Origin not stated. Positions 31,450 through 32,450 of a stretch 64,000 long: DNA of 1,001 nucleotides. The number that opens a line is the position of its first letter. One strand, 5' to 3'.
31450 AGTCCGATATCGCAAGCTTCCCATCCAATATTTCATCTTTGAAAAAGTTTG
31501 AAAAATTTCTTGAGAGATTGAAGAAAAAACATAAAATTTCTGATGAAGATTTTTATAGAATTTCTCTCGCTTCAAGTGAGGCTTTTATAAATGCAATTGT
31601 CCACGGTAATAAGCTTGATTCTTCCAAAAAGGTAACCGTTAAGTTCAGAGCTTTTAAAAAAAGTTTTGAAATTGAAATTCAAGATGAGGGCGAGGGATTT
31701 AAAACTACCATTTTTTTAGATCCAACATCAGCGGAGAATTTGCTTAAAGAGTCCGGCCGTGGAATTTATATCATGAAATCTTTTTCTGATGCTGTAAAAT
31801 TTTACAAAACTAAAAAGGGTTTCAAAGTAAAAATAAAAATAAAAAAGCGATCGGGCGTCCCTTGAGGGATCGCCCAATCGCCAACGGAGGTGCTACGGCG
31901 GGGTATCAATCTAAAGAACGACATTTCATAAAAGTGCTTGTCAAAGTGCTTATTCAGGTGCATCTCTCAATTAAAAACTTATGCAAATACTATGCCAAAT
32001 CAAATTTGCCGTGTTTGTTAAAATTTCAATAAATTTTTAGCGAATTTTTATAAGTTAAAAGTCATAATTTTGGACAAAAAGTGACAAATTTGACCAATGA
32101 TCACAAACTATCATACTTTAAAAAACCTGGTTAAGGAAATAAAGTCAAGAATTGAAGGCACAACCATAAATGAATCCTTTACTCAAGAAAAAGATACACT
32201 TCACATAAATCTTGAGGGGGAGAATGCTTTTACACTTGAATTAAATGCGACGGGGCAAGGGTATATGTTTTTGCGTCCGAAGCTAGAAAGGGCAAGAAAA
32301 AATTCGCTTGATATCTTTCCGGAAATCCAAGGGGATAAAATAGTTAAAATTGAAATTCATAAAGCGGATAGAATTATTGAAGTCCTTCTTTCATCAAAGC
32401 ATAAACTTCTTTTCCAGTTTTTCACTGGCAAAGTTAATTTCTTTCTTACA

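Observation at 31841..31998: Unannotated sigma-54-dependent small RNA divergent from rqcH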

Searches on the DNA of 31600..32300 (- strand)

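Call 5: search_rna_families(source=window, start=31600, end=32300, threshold=evalue, max_evalue=10, show_alignments=3)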
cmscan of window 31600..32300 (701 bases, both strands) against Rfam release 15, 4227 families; matches with E-value up to 10: 5.
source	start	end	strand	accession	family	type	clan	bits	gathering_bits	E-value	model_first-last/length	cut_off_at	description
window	31770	31828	-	RF00716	mir-3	Gene; miRNA;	CL00084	17.5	54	2.5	1-74/74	no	mir-3 microRNA precursor family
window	31771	31830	-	RF03640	mir-3747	Gene; miRNA;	-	17.3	63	1.6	1-67/67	no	mir-3747 microRNA precursor family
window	31774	31826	+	RF03339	mir-3047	Gene; miRNA;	-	16.3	53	3.6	1-61/61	no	mir-3047 microRNA precursor family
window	31796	31885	-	RF01796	frnS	Gene; sRNA;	-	14.8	60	9.9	1-119/119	no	Fumarate/nitrate reductase regulator sRNA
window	31606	31735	+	RF02557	CbSR1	Gene; sRNA;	-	13.4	146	6.5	1-112/112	no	Coxiella burnetii sRNA 1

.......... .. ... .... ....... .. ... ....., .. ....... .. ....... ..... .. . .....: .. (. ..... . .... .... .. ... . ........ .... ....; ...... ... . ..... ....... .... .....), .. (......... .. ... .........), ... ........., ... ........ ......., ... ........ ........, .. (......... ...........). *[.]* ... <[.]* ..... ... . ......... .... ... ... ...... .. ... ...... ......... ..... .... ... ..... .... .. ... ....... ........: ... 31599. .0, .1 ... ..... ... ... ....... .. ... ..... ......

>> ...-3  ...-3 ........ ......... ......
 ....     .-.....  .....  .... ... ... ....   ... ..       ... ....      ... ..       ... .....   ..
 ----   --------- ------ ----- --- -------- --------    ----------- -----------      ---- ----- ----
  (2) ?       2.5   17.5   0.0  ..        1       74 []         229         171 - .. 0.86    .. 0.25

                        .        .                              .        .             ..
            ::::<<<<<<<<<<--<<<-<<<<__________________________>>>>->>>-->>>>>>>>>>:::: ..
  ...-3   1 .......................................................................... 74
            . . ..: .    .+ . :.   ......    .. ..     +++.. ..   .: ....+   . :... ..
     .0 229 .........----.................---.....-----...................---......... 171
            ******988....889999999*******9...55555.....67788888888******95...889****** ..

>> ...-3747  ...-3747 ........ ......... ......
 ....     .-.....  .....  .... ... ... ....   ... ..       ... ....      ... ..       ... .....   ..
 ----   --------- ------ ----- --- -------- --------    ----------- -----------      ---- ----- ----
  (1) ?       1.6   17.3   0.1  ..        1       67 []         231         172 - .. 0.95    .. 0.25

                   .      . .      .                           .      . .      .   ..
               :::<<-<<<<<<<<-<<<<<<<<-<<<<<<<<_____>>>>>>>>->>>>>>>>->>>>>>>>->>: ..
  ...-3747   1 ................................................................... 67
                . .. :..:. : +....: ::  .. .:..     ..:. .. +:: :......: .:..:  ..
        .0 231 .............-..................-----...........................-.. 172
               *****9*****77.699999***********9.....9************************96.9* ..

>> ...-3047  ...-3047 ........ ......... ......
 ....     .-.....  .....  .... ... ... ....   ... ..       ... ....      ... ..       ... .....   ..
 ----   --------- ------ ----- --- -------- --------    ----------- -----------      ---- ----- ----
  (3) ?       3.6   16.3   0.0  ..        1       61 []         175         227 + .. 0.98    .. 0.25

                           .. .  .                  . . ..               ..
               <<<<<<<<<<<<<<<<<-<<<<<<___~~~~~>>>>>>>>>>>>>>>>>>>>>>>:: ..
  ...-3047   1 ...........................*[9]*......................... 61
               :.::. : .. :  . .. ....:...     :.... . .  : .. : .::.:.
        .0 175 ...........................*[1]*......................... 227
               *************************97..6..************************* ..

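Call 49: build_rna_model(alignment_id=A2)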
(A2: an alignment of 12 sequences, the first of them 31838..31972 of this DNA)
Model R1 built from alignment A2 (12 sequences, 168 columns); structure: RNAalifold consensus.
model positions 127; base pairs 17; branch points 1; effective number of sequences 1.47; information 0.59 bits per position. Calibrated on 0.2 Mb of random sequence (short: E-values are rough).
structure used (alignment columns):
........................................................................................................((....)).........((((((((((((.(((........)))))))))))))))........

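Call 50: search_with_rna_model(model_id=R1, sources=[window, L001, L002, L016, L017, L018, L019, L020, L021, L022, L023, L024, L025, L026, L027, L029, L030, L031, L033], max_evalue=10)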
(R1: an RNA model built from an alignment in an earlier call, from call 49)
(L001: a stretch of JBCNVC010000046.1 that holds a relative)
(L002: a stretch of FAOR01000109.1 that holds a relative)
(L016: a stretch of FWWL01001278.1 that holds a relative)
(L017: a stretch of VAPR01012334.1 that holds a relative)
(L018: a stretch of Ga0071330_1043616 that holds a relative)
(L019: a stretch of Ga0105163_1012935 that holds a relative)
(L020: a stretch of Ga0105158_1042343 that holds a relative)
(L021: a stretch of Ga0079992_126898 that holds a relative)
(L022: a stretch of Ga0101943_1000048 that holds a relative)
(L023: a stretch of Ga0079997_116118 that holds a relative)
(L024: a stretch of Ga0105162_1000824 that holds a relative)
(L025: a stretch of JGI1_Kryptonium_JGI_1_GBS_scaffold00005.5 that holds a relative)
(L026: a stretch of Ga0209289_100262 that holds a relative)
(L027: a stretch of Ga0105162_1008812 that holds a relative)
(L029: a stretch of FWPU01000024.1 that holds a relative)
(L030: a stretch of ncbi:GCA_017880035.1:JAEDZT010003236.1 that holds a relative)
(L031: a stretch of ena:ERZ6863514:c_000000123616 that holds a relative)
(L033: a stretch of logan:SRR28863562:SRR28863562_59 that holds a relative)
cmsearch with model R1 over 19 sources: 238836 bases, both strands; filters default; matches with E-value up to 10: 24.
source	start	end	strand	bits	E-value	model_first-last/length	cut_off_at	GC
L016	8232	8357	+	140.2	8.6e-27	1-127/127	no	0.51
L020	897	1019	-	139.7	1.1e-26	1-127/127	no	0.48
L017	1031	1155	+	139.4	1.3e-26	1-127/127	no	0.5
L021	1831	1953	-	139.4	1.3e-26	1-127/127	no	0.5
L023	5259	5381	-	139.4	1.3e-26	1-127/127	no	0.5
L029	7172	7297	+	138.4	2.1e-26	1-127/127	no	0.49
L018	3096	3218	+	136.6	4.8e-26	1-127/127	no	0.5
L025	786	908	+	136.6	4.8e-26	1-127/127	no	0.5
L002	3237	3391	-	119.1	2.2e-22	1-127/127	no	0.47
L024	9752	9906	+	119.1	2.2e-22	1-127/127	no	0.47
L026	11407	11561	-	119.1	2.2e-22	1-127/127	no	0.47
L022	8537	8668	-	117.2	5.4e-22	1-127/127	no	0.49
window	31838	31971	-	116.2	8.7e-22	1-127/127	no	0.47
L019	1466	1599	-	113.9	2.6e-21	1-127/127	no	0.5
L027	3321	3454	+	113.9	2.6e-21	1-127/127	no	0.5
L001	2979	3112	-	112.9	4.4e-21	1-127/127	no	0.49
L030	5736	5870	-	112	6.6e-21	1-127/127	no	0.5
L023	11047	11086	+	13.5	2.3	1-127/127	no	0.35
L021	7620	7659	+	13.5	2.3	1-127/127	no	0.35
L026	4434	4508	-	12.4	3.9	1-127/127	no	0.27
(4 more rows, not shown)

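Call 88: search_with_rna_model(model_id=R1, sources=[L041, L042, L035, L036, L037, L038, L039, L040], max_evalue=1, show_alignments=1)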
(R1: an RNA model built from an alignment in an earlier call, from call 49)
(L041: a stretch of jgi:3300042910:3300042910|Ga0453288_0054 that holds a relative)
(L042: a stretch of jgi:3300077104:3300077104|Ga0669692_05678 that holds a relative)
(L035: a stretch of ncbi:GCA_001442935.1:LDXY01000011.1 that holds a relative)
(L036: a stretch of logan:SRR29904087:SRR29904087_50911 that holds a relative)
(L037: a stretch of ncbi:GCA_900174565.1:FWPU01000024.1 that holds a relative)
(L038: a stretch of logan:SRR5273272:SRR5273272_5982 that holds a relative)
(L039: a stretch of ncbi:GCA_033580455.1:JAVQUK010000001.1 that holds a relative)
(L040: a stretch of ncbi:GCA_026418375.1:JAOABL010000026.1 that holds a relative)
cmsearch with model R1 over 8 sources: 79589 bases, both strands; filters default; matches with E-value up to 1: 2.
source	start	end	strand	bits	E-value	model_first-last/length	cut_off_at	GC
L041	2257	2379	-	139.4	4.4e-27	1-127/127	no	0.5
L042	2257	2379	-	139.4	4.4e-27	1-127/127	no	0.5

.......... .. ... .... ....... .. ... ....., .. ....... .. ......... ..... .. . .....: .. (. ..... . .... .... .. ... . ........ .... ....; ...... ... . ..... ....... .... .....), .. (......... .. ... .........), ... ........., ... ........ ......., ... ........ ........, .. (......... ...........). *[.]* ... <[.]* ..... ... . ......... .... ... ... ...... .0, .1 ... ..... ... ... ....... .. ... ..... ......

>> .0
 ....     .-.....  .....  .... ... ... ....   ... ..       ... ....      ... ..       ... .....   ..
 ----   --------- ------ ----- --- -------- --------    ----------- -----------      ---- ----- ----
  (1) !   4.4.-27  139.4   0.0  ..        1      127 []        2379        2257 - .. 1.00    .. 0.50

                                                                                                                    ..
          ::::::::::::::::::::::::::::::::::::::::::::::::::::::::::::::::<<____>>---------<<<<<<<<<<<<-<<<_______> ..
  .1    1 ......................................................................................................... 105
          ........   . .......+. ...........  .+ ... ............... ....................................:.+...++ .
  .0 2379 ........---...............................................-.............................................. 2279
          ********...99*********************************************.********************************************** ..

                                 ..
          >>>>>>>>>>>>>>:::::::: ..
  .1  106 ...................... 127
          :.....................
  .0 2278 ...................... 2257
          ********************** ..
